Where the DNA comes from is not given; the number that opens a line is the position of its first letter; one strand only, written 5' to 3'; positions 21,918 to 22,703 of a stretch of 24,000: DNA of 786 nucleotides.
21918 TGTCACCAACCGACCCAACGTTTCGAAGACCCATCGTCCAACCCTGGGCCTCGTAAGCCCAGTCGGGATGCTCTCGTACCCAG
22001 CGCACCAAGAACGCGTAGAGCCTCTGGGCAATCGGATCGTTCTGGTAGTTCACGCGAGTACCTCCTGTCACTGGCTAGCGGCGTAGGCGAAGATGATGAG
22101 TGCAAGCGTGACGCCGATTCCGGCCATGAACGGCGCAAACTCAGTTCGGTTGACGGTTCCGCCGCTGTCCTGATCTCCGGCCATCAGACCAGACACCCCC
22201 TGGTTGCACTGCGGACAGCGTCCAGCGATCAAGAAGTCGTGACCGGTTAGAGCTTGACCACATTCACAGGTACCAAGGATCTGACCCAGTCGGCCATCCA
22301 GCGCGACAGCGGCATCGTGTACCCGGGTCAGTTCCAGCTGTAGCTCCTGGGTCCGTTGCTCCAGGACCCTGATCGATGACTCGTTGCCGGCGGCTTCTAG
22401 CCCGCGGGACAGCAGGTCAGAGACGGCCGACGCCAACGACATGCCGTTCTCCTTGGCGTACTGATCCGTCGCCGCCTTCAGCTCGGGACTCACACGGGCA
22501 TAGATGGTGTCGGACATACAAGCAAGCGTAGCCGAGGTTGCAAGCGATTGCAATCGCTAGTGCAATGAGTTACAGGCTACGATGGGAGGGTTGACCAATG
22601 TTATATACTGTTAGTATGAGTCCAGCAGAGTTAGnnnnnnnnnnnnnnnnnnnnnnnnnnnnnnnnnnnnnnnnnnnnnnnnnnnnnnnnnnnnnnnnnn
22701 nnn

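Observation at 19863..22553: Three-gene operon: RHH + zinc-ribbon + TM protein, a small TM protein, and a TIGR04141-like PD-(D/E)xK protein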

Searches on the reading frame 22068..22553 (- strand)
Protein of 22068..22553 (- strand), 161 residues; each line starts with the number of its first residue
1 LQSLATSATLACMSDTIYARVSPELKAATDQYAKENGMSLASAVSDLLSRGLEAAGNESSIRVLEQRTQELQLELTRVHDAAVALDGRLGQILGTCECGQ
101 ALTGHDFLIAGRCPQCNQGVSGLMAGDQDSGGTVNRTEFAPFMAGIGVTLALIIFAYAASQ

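Call 3: search_protein_families(library=ncbifam, proteins=[window:22068-22553:-], max_evalue=0.1)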
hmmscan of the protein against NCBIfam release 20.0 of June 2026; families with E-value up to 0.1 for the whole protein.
window:22068-22553:- (161 aa): 1 family
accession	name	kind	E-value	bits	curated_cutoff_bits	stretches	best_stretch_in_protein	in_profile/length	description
NF041551.1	YlcI_YnfO_N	subfamily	0.073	13.1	30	0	13-52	1-39/42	YlcI/YnfO family protein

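Call 4: search_protein_families(library=pfam, proteins=[window:22068-22553:-], max_evalue=0.1)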
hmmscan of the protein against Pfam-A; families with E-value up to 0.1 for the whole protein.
window:22068-22553:- (161 aa): 1 family
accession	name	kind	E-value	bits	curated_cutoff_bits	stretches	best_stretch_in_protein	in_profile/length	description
PF20255.3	DUF6606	-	0.087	12.6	27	0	7-70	151-214/267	Family of unknown function (DUF6606)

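Call 5: search_protein_families(library=padloc, proteins=[window:22068-22553:-], max_evalue=0.1)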
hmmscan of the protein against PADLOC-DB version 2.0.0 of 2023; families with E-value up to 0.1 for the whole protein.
window:22068-22553:- (161 aa): 0 families

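Call 18: find_homologous_proteins(query=window:22068-22517:-, max_evalue=0.001)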
Query window:22068-22517:- (149 aa): 32 proteins with E <= 0.001 among 111 candidates.
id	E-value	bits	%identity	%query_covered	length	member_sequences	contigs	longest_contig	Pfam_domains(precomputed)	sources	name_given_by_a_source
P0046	3.6e-89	314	99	100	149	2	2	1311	-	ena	-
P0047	3.4e-83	295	91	100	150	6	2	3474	-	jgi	-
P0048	3.7e-79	282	88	100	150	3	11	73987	-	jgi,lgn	-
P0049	7.5e-79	281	87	100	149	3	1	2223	-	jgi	jgi:hypothetical protein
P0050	1.1e-72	261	82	99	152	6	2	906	-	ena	-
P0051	3.5e-72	259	82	99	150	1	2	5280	-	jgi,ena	jgi:hypothetical protein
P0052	1.2e-71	257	82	99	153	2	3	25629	-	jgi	-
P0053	8.9e-71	254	80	100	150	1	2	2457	-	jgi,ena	-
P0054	4.0e-70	252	78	99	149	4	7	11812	-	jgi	jgi:hypothetical protein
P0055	1.1e-69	251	79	99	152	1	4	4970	-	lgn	-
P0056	5.7e-69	249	78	99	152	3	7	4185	-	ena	-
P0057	4.3e-60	220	69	100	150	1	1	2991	-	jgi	jgi:hypothetical protein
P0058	1.1e-58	215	68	100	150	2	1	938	-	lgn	-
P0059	6.5e-58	213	68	100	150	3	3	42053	-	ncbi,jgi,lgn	jgi:hypothetical protein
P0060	9.6e-58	212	67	91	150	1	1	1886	-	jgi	jgi:antitoxin component of RelBE/YafQ-DinJ toxin-antitoxin module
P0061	7.6e-57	209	68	100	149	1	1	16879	-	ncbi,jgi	jgi:hypothetical protein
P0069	3.4e-52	194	61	100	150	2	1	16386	-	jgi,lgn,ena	-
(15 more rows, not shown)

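Call 22: find_related_loci(query=A2, collection=metagenome_contigs, flank=8000)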
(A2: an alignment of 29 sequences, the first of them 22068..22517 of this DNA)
Query A2 (149 aa) in metagenome_contigs; peptide patterns used: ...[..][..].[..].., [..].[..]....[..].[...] (x = any residue, [..] = any of these).
186 stretches matched a pattern; 22 encode a relative of the query (tblastn E <= 1e-3); 22 distinct loci.
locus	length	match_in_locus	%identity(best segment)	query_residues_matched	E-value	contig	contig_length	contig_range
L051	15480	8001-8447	88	1-149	4e-87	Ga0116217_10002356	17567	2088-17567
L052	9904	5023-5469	88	1-149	4e-87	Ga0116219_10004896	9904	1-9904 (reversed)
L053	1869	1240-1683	82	1-148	9e-84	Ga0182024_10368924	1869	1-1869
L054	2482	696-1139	82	1-148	1e-81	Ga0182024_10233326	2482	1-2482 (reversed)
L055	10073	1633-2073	82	1-147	3e-79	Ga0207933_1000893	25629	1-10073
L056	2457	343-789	80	1-149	9e-81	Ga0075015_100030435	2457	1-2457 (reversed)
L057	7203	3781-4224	78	1-148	9e-78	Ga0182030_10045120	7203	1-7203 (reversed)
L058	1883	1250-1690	78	1-147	1e-79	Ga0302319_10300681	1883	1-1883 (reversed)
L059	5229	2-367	86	28-149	3e-68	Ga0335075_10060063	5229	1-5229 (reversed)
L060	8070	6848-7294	66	1-149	3e-65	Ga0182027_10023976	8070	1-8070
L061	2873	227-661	68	5-149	4e-65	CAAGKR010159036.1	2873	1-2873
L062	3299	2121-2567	65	1-149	1e-63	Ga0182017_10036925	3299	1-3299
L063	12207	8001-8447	61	1-149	2e-59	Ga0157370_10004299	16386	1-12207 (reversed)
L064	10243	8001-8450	60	1-149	2e-57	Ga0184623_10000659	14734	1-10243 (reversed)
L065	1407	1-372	66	26-149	5e-54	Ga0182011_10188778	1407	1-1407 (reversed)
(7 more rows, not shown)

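Call 31: find_encoding_contigs(protein=P0048, flank=7000, max_places=4)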
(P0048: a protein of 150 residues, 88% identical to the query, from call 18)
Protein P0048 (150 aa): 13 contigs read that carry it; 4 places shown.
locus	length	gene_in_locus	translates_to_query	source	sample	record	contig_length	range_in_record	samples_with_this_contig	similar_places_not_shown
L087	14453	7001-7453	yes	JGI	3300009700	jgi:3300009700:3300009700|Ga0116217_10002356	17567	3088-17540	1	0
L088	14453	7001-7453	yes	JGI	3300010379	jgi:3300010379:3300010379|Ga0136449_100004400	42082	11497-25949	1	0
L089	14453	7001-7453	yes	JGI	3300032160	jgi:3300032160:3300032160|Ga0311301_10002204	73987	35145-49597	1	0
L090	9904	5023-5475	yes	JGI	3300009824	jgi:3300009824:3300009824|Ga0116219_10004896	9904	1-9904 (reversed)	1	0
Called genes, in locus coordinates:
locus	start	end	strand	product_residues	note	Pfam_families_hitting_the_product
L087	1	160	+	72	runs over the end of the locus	-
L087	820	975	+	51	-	-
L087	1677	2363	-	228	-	-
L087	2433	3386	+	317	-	-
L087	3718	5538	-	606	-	PF02463:SMC_N (faint), PF13304:AAA_21, PF13175:AAA_15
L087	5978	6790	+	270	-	PF04250:DUF429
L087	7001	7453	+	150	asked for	-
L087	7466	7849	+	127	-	-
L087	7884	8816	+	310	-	-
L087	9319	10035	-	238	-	PF01863:YgjP-like, PF10263:SprT-like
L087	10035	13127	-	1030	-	PF04313:HSDR_N, PF04851:ResIII, PF18766:SWI2_SNF2, PF22679:T1R_D3-like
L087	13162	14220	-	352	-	PF01420:Methylase_S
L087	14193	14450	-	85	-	-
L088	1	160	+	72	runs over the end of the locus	-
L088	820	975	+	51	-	-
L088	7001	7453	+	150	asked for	-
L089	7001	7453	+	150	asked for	-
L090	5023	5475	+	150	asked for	-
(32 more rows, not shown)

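Call 32: find_encoding_contigs(protein=P0059, flank=7000, max_places=3)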
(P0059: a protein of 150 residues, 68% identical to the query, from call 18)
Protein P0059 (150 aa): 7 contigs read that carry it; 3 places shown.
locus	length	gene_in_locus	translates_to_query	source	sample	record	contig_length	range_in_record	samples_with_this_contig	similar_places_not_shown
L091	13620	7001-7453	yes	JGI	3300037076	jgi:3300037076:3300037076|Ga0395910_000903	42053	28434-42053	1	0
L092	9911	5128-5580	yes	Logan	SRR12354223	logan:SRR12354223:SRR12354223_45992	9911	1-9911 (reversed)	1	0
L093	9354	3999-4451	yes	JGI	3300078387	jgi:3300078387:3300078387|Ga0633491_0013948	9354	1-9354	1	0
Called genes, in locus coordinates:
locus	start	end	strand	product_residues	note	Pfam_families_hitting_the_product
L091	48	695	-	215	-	PF18967:PycTM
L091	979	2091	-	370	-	-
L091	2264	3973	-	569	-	-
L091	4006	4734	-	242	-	-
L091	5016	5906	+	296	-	-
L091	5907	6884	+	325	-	-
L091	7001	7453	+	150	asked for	-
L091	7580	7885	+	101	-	-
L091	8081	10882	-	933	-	-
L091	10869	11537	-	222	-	-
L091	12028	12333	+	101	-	PF02604:PhdYeFM_antitox (weak)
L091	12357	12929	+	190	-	PF02604:PhdYeFM_antitox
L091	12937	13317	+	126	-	PF18895:T4SS_pilin (weak)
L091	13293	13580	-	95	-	-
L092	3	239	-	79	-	?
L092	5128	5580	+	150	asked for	-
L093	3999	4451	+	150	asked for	-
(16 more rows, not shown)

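Call 33: find_encoding_contigs(protein=P0069, flank=7000, max_places=3)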
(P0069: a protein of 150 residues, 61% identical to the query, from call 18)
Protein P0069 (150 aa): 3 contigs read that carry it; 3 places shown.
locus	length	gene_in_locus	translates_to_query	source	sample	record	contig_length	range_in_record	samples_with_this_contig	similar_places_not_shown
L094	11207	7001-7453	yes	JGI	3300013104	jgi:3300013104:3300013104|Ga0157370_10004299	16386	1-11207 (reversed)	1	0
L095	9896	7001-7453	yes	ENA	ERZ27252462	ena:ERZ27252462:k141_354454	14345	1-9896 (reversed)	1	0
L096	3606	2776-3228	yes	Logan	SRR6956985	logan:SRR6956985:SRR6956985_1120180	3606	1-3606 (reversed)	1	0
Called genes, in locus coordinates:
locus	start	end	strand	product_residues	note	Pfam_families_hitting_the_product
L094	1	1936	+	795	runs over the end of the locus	-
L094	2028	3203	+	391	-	-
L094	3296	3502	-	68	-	-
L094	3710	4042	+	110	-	-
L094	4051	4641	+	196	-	-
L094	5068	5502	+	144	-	-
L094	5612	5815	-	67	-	-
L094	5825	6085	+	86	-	-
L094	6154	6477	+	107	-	-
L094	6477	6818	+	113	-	-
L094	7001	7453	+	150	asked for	-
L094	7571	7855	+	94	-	-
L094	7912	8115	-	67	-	-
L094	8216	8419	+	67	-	-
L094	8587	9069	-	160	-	-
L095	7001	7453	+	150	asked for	-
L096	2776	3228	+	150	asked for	-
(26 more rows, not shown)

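Call 36: search_solved_structures(query=A2, max_evalue=10, show_alignments=3)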
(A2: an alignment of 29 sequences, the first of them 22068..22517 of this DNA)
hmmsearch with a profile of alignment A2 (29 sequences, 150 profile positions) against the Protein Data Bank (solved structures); distinct sequences matched with E-value up to 10: 5.
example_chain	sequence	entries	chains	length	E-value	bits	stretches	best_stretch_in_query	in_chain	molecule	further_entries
6r6n_A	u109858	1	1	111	0.41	14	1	83-123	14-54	Small soluble cyt c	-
9sob_H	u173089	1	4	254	0.98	12.7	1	34-122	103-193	Nuclear pore complex protein NUP54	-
6r17_A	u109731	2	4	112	1.1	12.6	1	38-80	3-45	Synaptonemal complex central element protein 2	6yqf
9y6s_6n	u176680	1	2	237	4.8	10.5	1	7-74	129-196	Dynein arm light chain, putative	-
8pr2_B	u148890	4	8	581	7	10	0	34-70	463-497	C-Jun-amino-terminal kinase-interacting protein 3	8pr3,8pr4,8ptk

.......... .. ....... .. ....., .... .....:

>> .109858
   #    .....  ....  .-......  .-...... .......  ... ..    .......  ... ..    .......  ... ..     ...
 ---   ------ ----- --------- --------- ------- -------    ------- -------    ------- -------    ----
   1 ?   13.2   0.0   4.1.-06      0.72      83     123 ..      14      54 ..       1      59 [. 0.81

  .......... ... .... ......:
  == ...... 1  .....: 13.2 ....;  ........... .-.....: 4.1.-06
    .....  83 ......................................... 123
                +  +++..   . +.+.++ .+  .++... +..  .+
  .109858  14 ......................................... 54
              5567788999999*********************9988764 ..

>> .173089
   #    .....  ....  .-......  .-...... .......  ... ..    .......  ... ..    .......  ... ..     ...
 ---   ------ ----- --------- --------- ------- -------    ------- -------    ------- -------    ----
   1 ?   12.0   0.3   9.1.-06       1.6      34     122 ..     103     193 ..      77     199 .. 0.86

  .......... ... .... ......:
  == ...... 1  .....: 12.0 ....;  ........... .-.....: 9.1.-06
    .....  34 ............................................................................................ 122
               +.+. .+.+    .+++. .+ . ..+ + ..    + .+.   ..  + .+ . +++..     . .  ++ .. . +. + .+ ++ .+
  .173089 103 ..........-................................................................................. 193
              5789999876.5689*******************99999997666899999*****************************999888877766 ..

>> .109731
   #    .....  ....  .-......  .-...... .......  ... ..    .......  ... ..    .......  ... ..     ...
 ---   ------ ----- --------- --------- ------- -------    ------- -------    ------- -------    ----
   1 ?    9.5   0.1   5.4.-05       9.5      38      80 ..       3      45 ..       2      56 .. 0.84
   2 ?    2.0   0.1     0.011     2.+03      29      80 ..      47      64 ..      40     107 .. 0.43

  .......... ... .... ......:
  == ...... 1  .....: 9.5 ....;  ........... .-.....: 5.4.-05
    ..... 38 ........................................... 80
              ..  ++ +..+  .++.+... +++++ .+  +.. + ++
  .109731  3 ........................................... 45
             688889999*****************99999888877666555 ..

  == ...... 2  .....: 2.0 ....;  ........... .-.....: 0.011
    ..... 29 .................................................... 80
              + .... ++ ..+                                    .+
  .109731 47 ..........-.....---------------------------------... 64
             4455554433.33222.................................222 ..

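Call 49: search_protein_representatives(alignment_id=A2)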
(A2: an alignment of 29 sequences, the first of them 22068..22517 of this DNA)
Query: 29 sequences, 150 profile positions. Proteins with E-value up to 0.001 (for the whole library): 223; up to 1e-10: 108; up to 1e-30: 2. The best 150 are listed.
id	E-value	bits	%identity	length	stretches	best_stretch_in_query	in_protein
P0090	8.7e-64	230.4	-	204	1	2-148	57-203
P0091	1.1e-61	223.6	-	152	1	1-150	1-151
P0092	7.2e-29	117.1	-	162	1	1-140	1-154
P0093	1.1e-28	116.6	-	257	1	1-139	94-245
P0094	3.0e-28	115.1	-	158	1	2-144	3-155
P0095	2.5e-27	112.1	-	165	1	1-143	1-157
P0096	2.6e-27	112.1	-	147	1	2-143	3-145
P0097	1.7e-26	109.4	-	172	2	2-67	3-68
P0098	1.8e-26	109.3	-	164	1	2-144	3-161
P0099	6.8e-26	107.4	-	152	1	3-144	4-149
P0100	9.7e-26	106.9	-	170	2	2-69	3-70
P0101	1.4e-25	106.4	-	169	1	1-148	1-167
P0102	2.0e-25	105.9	-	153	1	2-149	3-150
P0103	4.9e-25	104.7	-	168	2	2-71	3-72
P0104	6.9e-25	104.2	-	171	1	2-144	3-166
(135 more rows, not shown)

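Call 56: search_protein_families(library=pfam, alignment_id=A5, max_evalue=0.05)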
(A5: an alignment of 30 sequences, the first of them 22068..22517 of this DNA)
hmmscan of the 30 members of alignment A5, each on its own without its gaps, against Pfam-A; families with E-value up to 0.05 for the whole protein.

A. member 1, window:22068-22517:- (149 aa): 0 families

B. families by the number of members that match (of 30 scanned): 66 families (the first 25 are shown)
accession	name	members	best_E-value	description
PF25207.1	DUF7837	19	8.7e-05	Domain of unknown function (DUF7837)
PF07878.17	RHH_5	6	0.00029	CopG-like RHH_1 or ribbon-helix-helix domain, RHH_5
PF01155.25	HypA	6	0.0012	Hydrogenase/urease nickel incorporation, metallochaperone, hypA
PF18073.7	Zn_ribbon_LapB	5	0.0075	Rubredoxin metal binding domain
PF12773.13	DZR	5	0.014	Double zinc ribbon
PF19891.5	DUF6364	3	0.04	Family of unknown function (DUF6364)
PF01402.27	RHH_1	2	1.7e-06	Ribbon-helix-helix protein, copG family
PF23145.1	Zf_2nd_IFT121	2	0.0025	IFT121, second zinc finger domain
PF20379.3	DUF6674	2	0.0038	Family of unknown function (DUF6674)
PF13453.11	Zn_ribbon_TFIIB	2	0.0049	Transcription factor zinc-finger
PF24460.1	DUF7575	2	0.0053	Domain of unknown function (DUF7575)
PF19807.5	DUF6290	2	0.012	Family of unknown function (DUF6290)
PF07191.17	Zn_ribbon_6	2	0.022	Double zinc ribbon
PF16331.10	TolA_bind_tri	2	0.024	TolA binding protein trimerisation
PF13600.11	DUF4140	2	0.031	N-terminal domain of unknown function (DUF4140)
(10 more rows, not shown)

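Call 60: find_related_loci(query=A2, collection=viral_contigs, flank=8000)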
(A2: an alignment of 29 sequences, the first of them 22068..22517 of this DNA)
Query A2 (149 aa) in viral_contigs; peptide patterns used: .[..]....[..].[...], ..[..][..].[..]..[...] (x = any residue, [..] = any of these).
38 stretches matched a pattern, but none encodes a relative of the query by tblastn (E <= 1e-3).

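Call 72: find_encoding_contigs(protein=P0094, flank=5000, max_places=3)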
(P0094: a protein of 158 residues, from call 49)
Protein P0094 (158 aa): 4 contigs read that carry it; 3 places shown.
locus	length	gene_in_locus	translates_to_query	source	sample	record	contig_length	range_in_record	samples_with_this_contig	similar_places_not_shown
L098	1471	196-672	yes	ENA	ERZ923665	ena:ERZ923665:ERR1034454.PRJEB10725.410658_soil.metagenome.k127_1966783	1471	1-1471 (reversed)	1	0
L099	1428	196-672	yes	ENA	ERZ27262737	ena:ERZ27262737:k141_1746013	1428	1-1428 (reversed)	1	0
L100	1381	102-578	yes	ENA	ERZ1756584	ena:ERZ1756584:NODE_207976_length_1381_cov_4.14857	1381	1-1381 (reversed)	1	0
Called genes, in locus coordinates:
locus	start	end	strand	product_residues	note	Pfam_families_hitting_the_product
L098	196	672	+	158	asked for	-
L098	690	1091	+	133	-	-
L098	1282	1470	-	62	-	?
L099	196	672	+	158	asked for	-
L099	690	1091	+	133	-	-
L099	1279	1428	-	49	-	?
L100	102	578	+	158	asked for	-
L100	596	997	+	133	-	-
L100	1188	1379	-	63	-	?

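Call 85: search_protein_families(library=phrogs, proteins=[window:22068-22517:-], max_evalue=0.01)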
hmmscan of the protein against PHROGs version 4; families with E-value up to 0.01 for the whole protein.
window:22068-22517:- (149 aa): 4 families
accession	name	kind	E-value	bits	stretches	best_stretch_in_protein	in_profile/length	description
phrog_2737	-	unknown function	0.00016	22.6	1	2-56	4-58/86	-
phrog_24852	-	unknown function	0.00037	21.5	1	8-62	12-66/74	-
phrog_795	-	other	0.0004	21.7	1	8-51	23-66/116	partition protein ATPase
phrog_8682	-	unknown function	0.0031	18.8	1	7-59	21-74/86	-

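Call 87: search_dna_similar(query=window:22068-22517:-, collection=plasmids, mode=protein, max_evalue=0.001, max_rows=15)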
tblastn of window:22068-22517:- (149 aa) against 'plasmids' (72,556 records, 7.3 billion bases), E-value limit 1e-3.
No match.

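Call 88: search_dna_similar(query=window:22068-22517:-, collection=phages, mode=protein, max_evalue=0.001, max_rows=15)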
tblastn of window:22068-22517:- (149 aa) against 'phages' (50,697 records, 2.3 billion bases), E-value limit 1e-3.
No match.

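Call 89: list_cluster_members(proteins=[P0059, P0061, P0083, P0013, P0001])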
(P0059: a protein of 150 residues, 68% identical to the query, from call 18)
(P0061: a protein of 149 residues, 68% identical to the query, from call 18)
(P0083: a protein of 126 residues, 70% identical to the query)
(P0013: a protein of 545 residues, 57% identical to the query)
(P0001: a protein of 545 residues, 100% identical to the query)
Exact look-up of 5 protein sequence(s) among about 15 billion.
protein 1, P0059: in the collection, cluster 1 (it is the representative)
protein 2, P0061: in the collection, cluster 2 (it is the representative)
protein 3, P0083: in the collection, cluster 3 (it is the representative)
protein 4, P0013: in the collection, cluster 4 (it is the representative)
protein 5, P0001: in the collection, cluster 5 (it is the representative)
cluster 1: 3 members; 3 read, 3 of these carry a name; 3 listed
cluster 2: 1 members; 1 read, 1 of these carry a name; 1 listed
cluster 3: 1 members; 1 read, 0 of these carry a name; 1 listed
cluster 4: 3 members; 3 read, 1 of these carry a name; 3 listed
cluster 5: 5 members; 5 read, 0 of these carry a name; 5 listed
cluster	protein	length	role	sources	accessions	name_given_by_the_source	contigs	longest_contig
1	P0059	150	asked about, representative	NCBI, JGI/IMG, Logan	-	hypothetical protein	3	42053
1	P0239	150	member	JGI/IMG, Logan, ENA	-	predicted Zn-ribbon and HTH transcriptional regulator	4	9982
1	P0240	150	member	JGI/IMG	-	predicted Zn-ribbon and HTH transcriptional regulator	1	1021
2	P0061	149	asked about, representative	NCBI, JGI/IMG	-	hypothetical protein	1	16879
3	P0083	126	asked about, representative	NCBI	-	-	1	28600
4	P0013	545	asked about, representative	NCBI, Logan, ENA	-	-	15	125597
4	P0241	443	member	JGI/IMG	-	uncharacterized protein (TIGR04141 family)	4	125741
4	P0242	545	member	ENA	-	-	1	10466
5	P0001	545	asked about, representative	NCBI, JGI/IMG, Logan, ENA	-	-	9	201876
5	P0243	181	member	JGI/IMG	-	-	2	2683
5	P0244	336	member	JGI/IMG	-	-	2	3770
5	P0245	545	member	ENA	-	-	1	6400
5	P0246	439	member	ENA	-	-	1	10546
